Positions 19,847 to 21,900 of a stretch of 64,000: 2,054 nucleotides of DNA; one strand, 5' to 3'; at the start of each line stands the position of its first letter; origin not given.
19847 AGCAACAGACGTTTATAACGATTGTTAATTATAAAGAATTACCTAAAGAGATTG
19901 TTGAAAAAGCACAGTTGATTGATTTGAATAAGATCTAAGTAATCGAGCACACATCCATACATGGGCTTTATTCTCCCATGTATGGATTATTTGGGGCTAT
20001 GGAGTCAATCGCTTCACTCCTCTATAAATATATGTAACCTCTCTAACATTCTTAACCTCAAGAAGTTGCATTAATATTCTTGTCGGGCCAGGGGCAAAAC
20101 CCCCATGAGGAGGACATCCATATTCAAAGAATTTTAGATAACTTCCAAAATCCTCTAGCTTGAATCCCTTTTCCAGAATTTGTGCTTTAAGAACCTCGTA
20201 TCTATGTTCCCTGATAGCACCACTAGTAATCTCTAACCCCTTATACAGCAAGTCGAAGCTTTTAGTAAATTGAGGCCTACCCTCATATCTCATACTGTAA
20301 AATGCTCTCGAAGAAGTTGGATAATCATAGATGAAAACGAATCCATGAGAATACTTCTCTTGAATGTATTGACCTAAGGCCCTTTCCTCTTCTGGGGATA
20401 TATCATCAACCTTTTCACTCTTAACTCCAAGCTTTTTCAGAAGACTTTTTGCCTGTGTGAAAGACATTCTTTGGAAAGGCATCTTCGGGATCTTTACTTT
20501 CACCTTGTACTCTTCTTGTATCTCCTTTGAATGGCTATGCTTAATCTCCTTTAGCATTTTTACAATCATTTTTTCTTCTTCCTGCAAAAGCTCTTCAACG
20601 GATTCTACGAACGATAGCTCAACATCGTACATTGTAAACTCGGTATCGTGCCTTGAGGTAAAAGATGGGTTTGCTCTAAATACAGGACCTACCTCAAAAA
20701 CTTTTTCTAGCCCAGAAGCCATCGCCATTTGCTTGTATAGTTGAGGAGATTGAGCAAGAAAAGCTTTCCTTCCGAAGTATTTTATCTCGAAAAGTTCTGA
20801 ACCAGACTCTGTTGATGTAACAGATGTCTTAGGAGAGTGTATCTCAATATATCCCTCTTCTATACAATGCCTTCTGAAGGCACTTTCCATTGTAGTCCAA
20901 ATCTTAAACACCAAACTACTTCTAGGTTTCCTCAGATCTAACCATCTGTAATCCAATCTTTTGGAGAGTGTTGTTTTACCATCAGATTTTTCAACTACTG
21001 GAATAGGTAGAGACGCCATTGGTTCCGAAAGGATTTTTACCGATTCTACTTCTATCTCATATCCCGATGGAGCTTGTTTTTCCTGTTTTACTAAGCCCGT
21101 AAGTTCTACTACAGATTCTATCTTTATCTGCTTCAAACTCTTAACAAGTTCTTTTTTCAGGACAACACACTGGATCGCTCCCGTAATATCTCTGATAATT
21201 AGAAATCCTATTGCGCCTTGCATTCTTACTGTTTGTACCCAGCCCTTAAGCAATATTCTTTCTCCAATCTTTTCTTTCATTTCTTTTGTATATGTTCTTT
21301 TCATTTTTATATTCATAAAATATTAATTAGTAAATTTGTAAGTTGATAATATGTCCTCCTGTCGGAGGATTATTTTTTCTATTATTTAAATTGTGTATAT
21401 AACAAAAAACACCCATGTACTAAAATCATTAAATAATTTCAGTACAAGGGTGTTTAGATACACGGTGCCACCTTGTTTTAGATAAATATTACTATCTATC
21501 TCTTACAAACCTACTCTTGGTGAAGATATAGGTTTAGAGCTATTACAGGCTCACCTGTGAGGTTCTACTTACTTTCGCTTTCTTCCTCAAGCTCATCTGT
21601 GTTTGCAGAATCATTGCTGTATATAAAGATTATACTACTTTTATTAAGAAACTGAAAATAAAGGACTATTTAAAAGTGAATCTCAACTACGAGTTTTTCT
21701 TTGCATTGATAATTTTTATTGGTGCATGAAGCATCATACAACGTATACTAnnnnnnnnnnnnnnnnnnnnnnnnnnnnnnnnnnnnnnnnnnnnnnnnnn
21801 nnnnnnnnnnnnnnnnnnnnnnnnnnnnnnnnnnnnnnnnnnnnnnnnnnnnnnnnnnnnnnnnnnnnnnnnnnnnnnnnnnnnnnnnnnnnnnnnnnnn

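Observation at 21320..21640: T-box riboswitch leader upstream of one of two archaeal-type AspRS/AsnRS paralogues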

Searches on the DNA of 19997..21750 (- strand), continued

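Call 46: search_with_rna_model(model_id=R1, sources=[L001, L083, L084, L085, L086, L087, L088, L089, L090, L091, L092, L093, L094, L095, L096, L097, L098, L099, L100, L101, L102, L103, L104, L105, L106, L107, L108, L109, L110, L111, L112, L113, L114, L115, L116, L117, L118, L119, L120, L121, L122, L123, L124, L125, L126, L127, L128, L129, L130, L131, L132, L133, L134, L135, L136, L137, L138, L139, L140, L141, L142, L143, L144, L145, L146, L147, L148, L149, L150, L151, L152, L153, L154, L155, L156, L157, L158, L159, L160, L161, L162], max_evalue=1)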
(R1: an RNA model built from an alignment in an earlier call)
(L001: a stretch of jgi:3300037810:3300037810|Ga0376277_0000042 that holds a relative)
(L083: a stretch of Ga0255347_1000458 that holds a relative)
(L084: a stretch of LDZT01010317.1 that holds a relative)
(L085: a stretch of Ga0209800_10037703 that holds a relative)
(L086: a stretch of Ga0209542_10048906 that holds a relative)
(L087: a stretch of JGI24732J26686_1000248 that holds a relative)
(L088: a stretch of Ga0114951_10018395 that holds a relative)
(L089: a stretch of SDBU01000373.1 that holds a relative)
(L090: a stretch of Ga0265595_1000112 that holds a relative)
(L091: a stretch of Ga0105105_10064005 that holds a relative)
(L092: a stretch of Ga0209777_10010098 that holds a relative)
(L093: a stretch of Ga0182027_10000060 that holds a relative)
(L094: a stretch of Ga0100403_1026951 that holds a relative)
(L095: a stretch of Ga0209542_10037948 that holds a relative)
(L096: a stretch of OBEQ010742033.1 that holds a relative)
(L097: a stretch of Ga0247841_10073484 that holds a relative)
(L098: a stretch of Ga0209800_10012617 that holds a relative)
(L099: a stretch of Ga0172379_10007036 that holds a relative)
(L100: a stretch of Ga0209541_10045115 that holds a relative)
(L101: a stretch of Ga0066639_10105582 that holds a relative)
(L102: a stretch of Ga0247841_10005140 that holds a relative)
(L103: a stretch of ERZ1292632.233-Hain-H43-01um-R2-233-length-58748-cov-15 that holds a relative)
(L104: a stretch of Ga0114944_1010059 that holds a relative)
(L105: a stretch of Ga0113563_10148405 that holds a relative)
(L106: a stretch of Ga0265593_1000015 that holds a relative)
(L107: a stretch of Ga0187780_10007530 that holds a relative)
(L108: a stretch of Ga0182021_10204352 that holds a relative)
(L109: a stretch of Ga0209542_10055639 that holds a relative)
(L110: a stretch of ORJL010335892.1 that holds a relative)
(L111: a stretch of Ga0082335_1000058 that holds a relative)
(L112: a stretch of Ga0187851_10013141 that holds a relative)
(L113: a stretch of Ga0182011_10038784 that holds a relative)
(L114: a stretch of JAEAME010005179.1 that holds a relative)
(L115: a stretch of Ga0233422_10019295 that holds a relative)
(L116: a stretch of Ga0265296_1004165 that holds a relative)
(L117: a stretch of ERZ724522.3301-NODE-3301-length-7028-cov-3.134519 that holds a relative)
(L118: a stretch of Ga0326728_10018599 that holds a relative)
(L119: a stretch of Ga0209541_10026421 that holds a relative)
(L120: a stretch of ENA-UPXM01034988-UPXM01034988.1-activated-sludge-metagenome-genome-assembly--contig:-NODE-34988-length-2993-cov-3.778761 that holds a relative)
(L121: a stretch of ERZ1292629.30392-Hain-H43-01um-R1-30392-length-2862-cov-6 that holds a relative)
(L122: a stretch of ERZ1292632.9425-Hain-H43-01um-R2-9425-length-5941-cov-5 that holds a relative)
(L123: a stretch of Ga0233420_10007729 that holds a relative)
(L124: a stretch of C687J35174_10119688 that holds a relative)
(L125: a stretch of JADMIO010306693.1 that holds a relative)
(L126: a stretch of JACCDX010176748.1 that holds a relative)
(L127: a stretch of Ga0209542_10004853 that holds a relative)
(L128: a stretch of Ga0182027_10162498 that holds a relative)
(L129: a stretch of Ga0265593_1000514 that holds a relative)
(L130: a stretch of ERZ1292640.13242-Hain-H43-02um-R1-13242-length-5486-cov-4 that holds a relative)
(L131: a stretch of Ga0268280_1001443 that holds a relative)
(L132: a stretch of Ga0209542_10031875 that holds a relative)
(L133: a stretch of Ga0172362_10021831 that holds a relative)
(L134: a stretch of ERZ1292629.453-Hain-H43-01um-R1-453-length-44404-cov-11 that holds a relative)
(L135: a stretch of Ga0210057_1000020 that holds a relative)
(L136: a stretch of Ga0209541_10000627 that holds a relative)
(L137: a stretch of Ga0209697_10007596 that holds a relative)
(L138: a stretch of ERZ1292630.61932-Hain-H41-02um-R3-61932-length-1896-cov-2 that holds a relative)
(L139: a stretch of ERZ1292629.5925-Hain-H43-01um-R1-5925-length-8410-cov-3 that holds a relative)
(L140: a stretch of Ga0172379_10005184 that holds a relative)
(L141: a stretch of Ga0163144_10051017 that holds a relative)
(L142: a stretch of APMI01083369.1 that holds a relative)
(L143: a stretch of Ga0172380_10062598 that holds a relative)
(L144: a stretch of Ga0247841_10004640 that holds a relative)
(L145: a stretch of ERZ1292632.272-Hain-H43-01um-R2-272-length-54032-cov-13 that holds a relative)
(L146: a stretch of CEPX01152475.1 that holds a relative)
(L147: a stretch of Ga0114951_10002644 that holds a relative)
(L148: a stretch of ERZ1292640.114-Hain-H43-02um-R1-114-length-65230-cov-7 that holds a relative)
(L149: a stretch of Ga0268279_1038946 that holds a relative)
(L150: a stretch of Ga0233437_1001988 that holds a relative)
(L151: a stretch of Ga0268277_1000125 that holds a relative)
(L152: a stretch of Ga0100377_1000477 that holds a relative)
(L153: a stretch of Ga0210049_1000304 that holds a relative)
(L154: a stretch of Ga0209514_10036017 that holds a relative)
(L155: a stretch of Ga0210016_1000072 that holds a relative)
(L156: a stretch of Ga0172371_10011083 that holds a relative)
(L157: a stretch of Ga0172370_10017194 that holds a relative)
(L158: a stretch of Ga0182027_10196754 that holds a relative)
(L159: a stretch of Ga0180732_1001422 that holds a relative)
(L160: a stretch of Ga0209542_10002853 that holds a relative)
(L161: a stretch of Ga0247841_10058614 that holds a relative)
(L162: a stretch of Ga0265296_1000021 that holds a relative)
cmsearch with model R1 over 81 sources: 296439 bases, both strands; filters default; matches with E-value up to 1: 40.
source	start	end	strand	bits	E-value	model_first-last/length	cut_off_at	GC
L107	1273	1449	+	163.9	8.7e-44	1-180/180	no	0.58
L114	1285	1461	+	163.2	1.4e-43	1-180/180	no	0.58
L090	1293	1453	+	163.2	1.4e-43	1-180/180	no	0.47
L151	1293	1453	+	163.2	1.4e-43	1-180/180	no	0.47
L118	1268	1442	+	161.8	3.4e-43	1-180/180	no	0.57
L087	1280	1442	+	160.1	1e-42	1-180/180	no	0.45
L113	466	638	+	156.3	1.1e-41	1-180/180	no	0.57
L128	14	187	+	155.4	2e-41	1-180/180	no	0.55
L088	1292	1453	+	155.2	2.3e-41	1-180/180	no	0.49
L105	337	533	+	154.1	4.9e-41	1-180/180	no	0.55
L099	1283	1465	+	153.4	7.4e-41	1-180/180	no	0.48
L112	1273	1446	+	152.9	1e-40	1-180/180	no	0.56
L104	162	341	+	150.6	4.4e-40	1-180/180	no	0.48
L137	1277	1450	+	149.7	7.9e-40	1-180/180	no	0.46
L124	266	450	+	149.6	8.6e-40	1-180/180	no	0.45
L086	1306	1480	+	149.3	1e-39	1-180/180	no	0.53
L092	1302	1451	+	148.5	1.8e-39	1-180/180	no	0.45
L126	1277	1458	+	145.4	1.2e-38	1-180/180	no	0.48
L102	1271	1449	+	145.3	1.3e-38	1-180/180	no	0.47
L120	189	368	+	144.3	2.5e-38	1-180/180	no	0.47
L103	747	898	+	144.1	3e-38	1-180/180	no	0.48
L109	1287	1464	+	143.1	5.5e-38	1-180/180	no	0.51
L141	1275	1454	+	142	1.1e-37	1-180/180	no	0.47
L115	452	626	+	141.2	1.9e-37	1-180/180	no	0.49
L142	340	519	+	141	2.1e-37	1-180/180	no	0.48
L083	1183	1375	+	139.8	4.5e-37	1-180/180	no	0.37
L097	167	338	+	137.7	1.8e-36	1-180/180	no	0.47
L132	1277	1462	+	137.4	2.2e-36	1-180/180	no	0.44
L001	2686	2874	+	134.1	1.8e-35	1-180/180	no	0.38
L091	66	278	+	133.3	3e-35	1-180/180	no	0.57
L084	1186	1374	+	132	6.9e-35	1-180/180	no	0.39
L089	1235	1453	+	124.5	8.6e-33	1-180/180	no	0.39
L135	1275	1462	+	121.1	7.7e-32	1-180/180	no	0.51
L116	1221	1396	+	118.3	4.5e-31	1-180/180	no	0.48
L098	1261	1452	+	112.7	1.7e-29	1-180/180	no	0.47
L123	171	307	+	69.7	1.7e-17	1-180/180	no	0.47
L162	1306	1481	+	64.6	4.5e-16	1-180/180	no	0.44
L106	1229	1446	+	57.3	4.7e-14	1-180/180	no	0.44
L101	1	131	+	22.9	0.00019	54-180/180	5'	0.44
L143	2811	2914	-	11.8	0.24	1-180/180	no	0.32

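Call 68: search_rna_families(sources=[L001, L003, L083, L087, L088, L089, L091, L097, L099, L107, L112, L114, L120, L124, L137, L141, L067, L054, L056, L061], threshold=gathering)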
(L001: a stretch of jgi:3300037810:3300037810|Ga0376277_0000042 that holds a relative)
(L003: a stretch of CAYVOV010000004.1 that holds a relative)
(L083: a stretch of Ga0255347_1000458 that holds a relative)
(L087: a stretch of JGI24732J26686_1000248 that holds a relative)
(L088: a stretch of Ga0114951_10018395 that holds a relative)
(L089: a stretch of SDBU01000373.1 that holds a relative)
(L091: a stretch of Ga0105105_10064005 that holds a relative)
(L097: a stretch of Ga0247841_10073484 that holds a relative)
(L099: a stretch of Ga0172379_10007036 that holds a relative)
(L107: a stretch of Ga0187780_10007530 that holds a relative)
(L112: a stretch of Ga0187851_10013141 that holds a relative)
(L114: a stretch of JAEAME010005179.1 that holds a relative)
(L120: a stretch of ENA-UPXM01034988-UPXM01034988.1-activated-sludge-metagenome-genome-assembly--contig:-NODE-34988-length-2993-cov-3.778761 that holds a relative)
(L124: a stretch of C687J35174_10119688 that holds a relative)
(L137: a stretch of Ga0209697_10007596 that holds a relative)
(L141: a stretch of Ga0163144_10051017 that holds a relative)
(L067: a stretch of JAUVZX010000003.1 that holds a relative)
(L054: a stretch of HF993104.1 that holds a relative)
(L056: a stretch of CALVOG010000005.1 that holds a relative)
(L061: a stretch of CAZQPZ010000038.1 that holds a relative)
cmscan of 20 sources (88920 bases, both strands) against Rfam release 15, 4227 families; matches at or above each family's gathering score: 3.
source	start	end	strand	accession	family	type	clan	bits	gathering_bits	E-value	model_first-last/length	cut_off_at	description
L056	2276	2450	+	RF00230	T-box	Cis-reg; leader;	-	102.4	93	2.5e-21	1-219/219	no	T-box leader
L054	2278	2461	+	RF00230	T-box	Cis-reg; leader;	-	95.3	93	1.8e-19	1-219/219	no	T-box leader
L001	2588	2660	+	RF00005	tRNA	Gene; tRNA;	CL00001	65.8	29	6.2e-12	1-71/71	no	tRNA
